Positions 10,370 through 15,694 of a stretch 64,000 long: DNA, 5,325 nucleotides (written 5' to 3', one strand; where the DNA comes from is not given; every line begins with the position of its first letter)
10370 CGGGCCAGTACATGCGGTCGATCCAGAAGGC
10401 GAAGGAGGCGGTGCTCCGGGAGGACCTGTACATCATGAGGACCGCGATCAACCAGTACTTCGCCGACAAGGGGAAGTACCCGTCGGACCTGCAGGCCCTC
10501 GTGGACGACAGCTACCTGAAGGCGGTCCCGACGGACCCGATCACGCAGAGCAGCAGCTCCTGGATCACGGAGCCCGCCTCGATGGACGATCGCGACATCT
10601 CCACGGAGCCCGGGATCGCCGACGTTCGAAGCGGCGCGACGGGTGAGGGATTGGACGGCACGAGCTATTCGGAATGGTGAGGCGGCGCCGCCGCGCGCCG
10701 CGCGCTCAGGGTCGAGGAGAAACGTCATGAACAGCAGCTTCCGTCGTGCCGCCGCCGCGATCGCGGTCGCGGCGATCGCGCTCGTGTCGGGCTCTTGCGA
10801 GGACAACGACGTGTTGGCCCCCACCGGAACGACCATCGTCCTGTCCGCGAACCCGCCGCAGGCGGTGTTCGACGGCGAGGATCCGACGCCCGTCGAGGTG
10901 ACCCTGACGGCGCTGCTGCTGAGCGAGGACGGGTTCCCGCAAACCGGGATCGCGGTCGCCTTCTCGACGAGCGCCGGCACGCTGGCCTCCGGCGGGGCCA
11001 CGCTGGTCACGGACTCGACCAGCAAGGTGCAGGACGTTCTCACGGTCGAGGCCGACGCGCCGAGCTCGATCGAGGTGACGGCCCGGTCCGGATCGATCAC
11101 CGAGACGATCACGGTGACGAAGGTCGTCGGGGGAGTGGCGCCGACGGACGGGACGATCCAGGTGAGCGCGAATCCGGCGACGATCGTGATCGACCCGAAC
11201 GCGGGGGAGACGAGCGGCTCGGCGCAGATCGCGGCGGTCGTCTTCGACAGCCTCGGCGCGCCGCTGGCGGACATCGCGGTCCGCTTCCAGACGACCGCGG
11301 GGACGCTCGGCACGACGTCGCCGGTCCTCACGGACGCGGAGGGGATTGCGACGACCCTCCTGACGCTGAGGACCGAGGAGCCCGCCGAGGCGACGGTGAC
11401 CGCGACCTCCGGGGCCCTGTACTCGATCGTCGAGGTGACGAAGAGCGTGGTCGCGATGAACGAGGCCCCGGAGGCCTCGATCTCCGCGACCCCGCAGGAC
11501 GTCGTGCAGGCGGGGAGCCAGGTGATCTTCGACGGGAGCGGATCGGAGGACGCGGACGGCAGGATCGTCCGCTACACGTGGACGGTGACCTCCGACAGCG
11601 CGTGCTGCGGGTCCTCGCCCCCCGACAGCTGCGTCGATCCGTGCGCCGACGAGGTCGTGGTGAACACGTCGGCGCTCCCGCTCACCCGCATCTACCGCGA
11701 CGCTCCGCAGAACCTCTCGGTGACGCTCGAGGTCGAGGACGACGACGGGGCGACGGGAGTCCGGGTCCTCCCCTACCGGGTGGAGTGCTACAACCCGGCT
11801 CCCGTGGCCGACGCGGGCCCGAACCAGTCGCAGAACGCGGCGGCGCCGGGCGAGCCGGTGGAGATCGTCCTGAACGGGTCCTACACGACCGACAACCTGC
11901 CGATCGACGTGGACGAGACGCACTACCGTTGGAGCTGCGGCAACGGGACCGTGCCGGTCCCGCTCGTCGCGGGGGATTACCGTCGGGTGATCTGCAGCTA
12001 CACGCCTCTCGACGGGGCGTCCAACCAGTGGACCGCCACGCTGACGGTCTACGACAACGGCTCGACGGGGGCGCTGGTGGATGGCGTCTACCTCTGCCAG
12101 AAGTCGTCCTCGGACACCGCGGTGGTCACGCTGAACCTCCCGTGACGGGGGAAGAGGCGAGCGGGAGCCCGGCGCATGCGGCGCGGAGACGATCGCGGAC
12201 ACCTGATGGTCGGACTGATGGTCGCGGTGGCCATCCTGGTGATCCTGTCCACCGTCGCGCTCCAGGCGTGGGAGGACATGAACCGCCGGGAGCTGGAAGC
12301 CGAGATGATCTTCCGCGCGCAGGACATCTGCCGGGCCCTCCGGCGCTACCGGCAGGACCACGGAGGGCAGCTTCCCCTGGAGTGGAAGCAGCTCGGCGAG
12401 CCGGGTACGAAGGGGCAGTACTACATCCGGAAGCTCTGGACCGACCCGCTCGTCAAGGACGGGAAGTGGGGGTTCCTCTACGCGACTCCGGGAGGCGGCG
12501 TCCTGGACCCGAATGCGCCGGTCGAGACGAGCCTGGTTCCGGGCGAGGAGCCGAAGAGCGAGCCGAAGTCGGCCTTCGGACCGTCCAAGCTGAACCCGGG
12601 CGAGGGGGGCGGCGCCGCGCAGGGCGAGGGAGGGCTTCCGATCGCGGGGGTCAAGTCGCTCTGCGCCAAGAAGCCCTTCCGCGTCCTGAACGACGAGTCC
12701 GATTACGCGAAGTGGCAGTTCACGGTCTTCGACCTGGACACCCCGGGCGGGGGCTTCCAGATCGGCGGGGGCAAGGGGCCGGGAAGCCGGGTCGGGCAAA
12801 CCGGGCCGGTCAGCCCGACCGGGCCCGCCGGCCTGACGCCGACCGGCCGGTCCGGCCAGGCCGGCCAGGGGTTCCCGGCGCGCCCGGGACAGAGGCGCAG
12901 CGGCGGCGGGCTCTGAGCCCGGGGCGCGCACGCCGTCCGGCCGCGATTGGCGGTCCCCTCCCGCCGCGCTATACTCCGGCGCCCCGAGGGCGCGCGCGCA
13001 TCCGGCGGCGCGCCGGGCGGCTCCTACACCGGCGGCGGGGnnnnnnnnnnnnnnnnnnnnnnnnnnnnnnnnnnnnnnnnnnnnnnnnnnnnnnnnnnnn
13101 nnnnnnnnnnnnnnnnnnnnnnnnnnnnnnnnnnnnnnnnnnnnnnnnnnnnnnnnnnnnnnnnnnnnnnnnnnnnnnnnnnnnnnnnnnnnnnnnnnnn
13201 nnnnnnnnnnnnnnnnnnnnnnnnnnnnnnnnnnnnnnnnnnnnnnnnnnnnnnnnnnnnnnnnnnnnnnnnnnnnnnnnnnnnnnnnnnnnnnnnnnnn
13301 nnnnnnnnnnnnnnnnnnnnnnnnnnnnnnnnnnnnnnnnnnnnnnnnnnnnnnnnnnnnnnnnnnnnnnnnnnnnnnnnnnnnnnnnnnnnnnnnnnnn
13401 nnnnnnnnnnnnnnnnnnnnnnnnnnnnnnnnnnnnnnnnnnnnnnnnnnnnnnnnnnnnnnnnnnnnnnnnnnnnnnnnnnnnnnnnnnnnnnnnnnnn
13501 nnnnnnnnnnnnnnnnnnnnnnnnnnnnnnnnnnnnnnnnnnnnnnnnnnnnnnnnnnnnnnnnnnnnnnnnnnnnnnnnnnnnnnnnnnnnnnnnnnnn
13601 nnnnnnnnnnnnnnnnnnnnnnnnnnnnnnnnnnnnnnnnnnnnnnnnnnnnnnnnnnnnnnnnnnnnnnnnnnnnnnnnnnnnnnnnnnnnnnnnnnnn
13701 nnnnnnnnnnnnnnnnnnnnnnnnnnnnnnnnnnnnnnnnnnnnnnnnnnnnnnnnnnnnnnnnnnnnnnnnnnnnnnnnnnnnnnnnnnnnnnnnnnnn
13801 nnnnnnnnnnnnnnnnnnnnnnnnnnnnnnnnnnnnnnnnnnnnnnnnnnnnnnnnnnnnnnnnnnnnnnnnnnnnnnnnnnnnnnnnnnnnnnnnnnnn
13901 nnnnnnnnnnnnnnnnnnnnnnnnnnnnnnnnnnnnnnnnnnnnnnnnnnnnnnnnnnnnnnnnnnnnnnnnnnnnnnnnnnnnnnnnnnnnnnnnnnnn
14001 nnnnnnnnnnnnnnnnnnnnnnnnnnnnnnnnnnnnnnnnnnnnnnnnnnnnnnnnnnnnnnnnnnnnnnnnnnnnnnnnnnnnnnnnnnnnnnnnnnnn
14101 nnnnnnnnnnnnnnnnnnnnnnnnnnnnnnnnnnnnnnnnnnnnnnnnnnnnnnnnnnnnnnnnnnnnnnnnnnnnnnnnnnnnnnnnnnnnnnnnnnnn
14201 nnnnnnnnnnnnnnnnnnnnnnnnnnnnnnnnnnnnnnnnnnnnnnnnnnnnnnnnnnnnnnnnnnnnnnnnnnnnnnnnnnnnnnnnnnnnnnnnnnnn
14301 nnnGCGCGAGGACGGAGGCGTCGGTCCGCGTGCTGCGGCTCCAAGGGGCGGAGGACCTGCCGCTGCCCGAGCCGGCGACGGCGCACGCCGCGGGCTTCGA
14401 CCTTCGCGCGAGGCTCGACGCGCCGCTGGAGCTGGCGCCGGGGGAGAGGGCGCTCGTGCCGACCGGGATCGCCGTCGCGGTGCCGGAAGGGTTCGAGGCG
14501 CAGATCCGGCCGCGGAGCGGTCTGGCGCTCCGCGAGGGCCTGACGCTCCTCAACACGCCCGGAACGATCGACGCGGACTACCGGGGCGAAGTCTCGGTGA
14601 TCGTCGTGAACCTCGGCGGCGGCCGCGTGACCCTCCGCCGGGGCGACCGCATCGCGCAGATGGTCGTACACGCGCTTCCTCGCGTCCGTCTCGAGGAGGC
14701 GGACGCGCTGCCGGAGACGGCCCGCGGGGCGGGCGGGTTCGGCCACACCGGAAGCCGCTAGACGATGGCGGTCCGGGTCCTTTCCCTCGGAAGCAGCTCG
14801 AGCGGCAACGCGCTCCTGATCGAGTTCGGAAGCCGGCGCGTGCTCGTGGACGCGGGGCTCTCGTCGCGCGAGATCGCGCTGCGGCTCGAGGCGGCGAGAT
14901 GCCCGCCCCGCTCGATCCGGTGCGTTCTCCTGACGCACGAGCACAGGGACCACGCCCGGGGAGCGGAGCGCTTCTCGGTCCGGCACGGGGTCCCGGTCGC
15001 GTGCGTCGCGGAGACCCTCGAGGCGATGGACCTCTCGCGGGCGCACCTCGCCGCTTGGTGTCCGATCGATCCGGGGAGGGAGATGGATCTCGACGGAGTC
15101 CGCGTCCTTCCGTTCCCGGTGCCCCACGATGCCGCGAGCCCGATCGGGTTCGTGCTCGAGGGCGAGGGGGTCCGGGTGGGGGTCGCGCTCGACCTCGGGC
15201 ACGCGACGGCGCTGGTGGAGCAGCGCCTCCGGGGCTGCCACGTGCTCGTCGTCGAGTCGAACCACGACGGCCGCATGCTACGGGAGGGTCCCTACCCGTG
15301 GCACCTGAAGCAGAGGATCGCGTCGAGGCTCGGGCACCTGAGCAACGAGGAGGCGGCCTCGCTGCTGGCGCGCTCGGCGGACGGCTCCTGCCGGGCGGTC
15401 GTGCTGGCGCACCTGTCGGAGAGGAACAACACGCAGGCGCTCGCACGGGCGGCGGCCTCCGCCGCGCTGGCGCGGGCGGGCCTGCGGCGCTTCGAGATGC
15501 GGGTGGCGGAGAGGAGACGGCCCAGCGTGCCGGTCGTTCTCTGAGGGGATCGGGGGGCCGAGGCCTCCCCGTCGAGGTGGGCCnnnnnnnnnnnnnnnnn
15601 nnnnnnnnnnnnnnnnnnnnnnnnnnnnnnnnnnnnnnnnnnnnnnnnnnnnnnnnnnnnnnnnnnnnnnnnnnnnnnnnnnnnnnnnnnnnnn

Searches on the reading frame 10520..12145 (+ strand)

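Call 44: search_protein_families(library=pfam, proteins=[window:10520-12145:+], max_evalue=0.000001)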
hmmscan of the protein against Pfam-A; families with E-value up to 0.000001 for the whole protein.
window:10520-12145:+ (541 aa): 4 families
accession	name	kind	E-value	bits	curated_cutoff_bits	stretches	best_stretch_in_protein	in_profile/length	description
PF02369.22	Big_1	-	2.1e-11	44.2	34.9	1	233-298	15-83/93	Bacterial Ig-like domain (group 1)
PF18911.6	PKD_4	-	1.7e-10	41.3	27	0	314-355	1-40/85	PKD domain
PF00801.26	PKD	-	3.4e-09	37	23.5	0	321-412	4-72/80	PKD domain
PF22352.2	K319L-like_PKD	-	1.8e-07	31.5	27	0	327-359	6-38/84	K319L-like, PKD domain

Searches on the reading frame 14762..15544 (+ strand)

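Call 44: search_protein_families(library=pfam, proteins=[window:14762-15544:+], max_evalue=0.000001)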
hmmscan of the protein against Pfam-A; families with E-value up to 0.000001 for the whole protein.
window:14762-15544:+ (260 aa): 2 families
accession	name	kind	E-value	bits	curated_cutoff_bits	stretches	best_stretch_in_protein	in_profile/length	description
PF12706.13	Lactamase_B_2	-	4.1e-20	72.7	27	1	25-206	1-191/200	Beta-lactamase superfamily domain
PF00753.33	Lactamase_B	-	6.4e-17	62.6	22.7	1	14-163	5-146/196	Metallo-beta-lactamase superfamily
